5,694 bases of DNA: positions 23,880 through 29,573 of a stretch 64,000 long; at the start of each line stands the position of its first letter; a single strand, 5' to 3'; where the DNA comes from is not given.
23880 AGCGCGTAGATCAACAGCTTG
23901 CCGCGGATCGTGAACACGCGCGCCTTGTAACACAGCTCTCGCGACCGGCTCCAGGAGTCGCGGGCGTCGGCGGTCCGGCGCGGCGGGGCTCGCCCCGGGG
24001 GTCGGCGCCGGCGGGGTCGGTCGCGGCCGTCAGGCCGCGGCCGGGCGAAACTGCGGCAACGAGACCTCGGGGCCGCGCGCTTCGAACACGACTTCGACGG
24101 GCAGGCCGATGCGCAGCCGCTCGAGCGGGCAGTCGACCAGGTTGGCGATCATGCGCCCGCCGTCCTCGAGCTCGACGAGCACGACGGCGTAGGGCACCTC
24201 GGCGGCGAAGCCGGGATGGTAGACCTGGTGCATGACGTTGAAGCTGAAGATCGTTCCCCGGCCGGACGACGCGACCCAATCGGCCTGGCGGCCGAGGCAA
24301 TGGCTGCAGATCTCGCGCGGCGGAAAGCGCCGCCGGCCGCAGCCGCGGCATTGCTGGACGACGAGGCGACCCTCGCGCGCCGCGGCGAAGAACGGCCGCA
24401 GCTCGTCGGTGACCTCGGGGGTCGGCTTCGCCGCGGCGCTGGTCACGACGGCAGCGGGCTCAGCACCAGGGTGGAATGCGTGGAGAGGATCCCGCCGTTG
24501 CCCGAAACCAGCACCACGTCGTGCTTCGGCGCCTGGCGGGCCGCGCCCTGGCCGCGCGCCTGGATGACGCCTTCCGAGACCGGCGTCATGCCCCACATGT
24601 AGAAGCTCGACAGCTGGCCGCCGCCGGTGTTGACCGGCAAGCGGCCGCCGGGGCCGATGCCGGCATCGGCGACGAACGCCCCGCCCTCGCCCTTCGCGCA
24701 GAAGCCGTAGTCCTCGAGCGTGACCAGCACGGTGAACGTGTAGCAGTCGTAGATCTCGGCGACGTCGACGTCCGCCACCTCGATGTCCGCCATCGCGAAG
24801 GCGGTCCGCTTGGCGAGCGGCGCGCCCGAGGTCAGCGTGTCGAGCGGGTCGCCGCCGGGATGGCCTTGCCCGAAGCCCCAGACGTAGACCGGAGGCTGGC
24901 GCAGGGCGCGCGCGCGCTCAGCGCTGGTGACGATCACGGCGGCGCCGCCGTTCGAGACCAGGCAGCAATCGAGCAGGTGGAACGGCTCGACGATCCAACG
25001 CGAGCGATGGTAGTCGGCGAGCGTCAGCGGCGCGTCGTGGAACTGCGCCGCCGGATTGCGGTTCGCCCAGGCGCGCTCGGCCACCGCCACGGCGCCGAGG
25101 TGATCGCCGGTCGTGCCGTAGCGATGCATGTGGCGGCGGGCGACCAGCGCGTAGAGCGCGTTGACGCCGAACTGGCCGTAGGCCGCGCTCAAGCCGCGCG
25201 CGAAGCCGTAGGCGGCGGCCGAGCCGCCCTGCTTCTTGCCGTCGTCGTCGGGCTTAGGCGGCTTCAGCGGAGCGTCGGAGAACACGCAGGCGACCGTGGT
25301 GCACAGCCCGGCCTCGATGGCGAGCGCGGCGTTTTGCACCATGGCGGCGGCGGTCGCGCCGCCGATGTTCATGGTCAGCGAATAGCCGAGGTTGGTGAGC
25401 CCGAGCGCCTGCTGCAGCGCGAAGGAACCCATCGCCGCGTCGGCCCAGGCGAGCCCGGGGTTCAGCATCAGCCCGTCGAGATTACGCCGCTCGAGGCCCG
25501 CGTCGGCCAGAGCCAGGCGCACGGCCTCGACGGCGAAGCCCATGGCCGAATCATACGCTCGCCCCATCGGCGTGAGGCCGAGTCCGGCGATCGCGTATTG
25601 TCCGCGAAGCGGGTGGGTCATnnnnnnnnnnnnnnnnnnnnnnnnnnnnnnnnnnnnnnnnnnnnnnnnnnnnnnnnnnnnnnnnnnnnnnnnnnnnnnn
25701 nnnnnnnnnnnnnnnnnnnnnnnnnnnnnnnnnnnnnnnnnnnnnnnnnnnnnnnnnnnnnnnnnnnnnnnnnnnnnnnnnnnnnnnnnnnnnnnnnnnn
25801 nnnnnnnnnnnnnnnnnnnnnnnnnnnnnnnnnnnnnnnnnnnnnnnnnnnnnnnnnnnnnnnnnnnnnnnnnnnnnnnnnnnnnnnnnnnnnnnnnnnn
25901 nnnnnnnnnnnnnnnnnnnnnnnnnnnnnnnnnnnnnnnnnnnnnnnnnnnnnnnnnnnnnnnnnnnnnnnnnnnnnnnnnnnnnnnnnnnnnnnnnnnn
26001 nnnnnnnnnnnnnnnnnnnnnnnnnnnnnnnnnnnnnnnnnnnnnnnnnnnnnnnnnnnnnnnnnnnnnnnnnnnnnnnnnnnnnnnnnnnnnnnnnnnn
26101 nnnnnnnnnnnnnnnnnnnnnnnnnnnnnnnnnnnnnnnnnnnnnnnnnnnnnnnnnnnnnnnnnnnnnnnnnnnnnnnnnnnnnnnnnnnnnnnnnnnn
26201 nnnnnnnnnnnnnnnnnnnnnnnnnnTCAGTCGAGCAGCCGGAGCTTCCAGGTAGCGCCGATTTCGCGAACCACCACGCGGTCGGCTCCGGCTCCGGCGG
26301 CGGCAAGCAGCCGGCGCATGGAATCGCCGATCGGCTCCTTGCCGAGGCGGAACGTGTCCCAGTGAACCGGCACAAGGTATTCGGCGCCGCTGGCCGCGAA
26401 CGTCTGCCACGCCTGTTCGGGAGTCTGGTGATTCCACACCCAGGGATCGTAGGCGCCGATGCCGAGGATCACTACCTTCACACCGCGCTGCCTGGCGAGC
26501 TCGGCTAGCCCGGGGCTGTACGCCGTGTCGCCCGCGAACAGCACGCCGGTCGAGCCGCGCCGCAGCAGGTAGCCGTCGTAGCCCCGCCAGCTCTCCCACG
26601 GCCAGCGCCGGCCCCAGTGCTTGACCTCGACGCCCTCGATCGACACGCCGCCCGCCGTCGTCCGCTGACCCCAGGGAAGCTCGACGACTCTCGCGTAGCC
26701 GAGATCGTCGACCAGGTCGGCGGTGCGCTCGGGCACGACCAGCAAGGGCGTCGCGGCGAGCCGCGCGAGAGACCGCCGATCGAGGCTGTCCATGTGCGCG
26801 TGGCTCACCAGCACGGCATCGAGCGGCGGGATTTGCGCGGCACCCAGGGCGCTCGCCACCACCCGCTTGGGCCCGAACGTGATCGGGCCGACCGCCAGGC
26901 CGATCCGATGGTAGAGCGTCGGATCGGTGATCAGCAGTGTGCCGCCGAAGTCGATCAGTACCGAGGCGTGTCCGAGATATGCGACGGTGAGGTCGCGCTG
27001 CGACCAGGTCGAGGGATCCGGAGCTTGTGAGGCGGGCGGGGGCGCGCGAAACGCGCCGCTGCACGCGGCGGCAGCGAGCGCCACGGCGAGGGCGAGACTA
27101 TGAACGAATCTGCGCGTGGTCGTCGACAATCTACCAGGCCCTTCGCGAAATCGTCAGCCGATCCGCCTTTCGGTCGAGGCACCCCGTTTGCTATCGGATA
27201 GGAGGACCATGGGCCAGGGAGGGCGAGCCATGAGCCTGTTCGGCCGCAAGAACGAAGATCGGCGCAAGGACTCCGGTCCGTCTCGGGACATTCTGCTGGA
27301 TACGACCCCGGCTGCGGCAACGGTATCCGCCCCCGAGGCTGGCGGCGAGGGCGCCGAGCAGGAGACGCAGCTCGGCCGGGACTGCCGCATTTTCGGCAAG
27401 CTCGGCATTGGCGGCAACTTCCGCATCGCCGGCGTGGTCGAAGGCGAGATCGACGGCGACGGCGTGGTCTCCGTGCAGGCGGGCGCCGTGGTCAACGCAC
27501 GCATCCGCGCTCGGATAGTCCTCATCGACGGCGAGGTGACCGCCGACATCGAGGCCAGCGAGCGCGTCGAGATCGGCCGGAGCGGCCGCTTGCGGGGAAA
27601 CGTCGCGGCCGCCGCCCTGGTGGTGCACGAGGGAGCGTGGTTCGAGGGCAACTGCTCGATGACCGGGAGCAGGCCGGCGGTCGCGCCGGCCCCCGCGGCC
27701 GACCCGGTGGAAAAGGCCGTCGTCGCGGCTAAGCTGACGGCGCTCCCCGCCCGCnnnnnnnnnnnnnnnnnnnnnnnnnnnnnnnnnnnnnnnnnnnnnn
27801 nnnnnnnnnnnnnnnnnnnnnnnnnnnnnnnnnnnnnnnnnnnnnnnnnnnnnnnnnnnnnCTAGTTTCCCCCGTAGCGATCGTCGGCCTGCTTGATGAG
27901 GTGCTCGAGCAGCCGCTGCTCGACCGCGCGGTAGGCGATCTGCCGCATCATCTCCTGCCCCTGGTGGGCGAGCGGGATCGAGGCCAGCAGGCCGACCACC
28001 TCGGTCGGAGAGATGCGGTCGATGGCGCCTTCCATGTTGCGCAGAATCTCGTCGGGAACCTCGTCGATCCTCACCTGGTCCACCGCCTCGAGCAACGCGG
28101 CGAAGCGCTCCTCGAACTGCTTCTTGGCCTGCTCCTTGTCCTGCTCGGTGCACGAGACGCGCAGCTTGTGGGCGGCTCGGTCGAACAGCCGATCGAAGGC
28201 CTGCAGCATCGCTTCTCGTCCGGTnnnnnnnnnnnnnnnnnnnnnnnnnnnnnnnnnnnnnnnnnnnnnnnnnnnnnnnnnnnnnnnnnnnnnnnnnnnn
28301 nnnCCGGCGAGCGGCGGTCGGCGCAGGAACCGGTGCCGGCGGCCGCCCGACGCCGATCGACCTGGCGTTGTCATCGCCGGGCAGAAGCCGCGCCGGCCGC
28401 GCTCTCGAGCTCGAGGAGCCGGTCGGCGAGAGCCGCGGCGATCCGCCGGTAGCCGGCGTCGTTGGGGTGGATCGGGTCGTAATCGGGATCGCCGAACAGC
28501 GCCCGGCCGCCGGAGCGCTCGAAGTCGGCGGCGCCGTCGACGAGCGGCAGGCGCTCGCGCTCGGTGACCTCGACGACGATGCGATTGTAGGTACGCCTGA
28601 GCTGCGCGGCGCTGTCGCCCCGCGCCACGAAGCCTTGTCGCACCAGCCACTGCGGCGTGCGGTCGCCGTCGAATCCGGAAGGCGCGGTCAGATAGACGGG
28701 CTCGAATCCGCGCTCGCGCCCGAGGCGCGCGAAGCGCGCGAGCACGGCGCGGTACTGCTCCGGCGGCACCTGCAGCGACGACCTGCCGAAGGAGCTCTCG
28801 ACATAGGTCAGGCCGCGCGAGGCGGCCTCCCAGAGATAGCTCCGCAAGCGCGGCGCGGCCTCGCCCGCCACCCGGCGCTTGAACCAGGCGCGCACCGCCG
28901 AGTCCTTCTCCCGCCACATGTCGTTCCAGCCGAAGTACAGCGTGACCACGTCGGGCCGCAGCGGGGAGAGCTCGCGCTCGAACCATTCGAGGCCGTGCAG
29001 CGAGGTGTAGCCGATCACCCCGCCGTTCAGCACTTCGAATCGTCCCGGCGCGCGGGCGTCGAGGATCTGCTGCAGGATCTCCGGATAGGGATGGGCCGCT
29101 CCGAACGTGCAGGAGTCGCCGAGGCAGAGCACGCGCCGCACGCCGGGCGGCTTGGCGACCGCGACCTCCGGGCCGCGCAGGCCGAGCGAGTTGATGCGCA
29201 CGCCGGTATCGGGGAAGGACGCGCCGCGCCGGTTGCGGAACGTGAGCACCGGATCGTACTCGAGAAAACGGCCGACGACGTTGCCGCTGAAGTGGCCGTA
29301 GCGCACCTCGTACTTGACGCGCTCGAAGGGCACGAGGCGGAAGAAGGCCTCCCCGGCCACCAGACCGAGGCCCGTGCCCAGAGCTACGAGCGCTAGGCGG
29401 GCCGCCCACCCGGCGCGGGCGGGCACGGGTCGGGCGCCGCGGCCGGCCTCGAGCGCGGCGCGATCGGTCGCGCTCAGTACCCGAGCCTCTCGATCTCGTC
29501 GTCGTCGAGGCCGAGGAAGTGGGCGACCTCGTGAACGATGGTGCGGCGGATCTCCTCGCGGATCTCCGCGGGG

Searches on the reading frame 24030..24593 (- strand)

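Call 13: search_protein_families(library=pfam, max_evalue=0.001, proteins=[window:24030-24593:-])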
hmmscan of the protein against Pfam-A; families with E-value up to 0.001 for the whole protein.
window:24030-24593:- (187 aa): 2 families
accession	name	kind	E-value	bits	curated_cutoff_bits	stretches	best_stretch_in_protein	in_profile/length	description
PF01796.24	OB_ChsH2_C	-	3.2e-23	81.8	27.1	1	106-171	1-65/65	ChsH2, C-terminal OB-fold domain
PF12172.15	zf-ChsH2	-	1.1e-13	51.2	23.2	1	69-102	1-34/37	ChsH2, rubredoxin-like zinc ribbon domain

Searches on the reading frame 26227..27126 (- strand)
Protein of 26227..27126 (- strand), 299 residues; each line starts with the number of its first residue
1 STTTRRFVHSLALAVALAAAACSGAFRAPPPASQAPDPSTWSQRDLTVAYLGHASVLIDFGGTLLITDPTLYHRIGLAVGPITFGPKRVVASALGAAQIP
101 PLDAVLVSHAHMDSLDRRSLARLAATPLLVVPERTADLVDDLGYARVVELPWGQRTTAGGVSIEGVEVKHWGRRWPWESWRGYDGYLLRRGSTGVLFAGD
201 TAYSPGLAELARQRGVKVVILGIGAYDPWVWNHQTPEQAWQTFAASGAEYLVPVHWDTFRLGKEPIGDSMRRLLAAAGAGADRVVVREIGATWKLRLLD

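Call 13: search_protein_families(library=pfam, max_evalue=0.001, proteins=[window:26227-27126:-])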
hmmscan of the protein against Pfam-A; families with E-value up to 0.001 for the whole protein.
window:26227-27126:- (299 aa): 3 families
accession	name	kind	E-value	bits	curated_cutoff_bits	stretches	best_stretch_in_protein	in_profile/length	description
PF12706.13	Lactamase_B_2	-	9.8e-23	81.2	27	1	96-256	25-200/200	Beta-lactamase superfamily domain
PF13483.12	Lactamase_B_3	-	2.3e-12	47.6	24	1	48-255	2-160/160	Beta-lactamase superfamily domain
PF00753.33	Lactamase_B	-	7.6e-05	23.2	22.7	0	182-255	131-196/196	Metallo-beta-lactamase superfamily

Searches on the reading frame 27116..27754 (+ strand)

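Call 13: search_protein_families(library=pfam, max_evalue=0.001, proteins=[window:27116-27754:+])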
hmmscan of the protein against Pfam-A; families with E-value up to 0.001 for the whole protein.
window:27116-27754:+ (213 aa): 1 family
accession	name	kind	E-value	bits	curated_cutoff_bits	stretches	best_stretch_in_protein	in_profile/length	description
PF04519.19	Bactofilin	-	2.3e-22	79.5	27.9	1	85-180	2-97/98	Polymer-forming cytoskeletal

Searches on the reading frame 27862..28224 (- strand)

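Call 14: search_protein_families(library=pfam, max_evalue=0.001, proteins=[window:27862-28224:-])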
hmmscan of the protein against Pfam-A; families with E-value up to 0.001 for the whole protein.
window:27862-28224:- (120 aa): 1 family
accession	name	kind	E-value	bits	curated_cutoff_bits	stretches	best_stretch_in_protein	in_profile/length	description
PF19974.5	TCAD9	-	0.00042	20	40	1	3-92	120-212/429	Ternary complex associated domain 9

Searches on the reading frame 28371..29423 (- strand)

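Call 14: search_protein_families(library=pfam, max_evalue=0.001, proteins=[window:28371-29423:-])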
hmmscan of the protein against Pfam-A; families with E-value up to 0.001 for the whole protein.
window:28371-29423:- (350 aa): 2 families
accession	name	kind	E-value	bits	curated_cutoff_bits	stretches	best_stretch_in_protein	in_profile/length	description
PF13472.12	Lipase_GDSL_2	-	6.5e-21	76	32.9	1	100-327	1-178/178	GDSL-like Lipase/Acylhydrolase family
PF00657.28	Lipase_GDSL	-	1.4e-07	32.3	23.6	1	98-332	1-208/208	GDSL-like Lipase/Acylhydrolase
